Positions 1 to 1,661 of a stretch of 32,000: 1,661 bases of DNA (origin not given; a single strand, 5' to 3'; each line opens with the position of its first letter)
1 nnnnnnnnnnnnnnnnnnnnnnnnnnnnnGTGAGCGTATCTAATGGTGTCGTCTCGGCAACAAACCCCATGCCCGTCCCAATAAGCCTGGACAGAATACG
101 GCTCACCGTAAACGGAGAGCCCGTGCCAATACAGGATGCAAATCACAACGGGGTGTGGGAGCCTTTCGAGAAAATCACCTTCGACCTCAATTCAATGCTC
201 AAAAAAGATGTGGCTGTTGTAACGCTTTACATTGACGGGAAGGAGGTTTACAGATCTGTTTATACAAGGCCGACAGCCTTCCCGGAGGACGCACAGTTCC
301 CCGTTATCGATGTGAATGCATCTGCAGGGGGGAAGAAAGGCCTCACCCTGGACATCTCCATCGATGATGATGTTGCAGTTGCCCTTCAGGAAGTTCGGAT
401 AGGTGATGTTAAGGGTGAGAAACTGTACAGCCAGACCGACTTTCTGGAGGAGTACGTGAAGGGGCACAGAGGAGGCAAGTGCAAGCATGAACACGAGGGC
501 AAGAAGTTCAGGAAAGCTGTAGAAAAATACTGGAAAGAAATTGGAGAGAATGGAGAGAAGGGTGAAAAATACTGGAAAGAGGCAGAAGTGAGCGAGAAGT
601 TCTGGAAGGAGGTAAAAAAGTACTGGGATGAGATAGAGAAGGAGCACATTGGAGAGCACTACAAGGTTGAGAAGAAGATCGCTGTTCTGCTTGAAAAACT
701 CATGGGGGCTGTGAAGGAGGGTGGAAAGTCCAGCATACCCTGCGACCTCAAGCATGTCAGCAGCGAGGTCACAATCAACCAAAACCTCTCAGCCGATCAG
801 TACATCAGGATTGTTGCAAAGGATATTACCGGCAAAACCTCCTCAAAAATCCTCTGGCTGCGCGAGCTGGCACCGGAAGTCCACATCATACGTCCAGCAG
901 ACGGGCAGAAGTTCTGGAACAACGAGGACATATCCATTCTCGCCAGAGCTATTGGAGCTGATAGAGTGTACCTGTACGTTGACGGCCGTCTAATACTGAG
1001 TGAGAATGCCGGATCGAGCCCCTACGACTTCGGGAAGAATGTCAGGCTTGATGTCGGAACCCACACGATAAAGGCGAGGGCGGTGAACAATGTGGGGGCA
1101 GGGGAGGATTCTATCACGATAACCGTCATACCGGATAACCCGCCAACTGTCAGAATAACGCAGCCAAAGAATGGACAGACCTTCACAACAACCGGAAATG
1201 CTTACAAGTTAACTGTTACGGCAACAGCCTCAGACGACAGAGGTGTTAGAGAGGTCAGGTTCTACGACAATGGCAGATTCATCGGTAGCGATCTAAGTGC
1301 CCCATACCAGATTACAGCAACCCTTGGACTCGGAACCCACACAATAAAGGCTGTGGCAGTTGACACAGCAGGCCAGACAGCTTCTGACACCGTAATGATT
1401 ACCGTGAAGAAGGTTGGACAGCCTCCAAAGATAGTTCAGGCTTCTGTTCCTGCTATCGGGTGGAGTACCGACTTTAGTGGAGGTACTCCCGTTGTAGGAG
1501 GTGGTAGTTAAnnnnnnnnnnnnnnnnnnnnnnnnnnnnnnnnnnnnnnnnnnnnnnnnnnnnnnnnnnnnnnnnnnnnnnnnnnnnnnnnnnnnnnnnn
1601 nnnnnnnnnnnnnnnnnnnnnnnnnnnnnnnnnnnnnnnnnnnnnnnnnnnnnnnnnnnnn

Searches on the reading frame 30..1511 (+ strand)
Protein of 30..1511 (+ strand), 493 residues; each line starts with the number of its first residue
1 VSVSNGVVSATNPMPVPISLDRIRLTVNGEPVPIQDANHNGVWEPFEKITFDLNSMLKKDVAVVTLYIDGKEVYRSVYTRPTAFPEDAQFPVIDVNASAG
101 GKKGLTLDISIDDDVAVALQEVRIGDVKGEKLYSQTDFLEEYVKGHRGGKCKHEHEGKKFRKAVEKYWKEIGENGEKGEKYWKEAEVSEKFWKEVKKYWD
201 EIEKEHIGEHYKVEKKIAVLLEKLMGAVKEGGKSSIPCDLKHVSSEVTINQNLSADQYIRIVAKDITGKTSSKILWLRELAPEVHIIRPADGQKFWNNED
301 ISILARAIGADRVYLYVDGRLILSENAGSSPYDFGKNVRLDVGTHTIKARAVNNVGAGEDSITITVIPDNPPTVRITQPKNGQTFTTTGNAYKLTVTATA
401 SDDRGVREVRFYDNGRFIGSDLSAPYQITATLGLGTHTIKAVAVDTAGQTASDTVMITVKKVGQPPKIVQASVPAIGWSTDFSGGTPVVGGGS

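Call 10: search_protein_families(library=pfam, proteins=[window:30-1511:+], max_evalue=0.01)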
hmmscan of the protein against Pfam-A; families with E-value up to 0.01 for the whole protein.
window:30-1511:+ (493 aa): 4 families
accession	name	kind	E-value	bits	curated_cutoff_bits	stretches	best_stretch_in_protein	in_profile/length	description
PF17957.7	Big_7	-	5.2e-30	104.3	24.1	2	372-441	1-70/70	Bacterial Ig domain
PF06832.18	BiPBP_C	-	4.1e-10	39.9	26.8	1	370-452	8-87/90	Penicillin-Binding Protein C-terminus Family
PF09136.16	Glucodextran_B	-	2.5e-06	27.8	27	0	372-460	1-82/83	Glucodextranase, domain B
PF13779.11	DUF4175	-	0.003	16.1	27.3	1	349-409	263-317/825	Domain of unknown function (DUF4175)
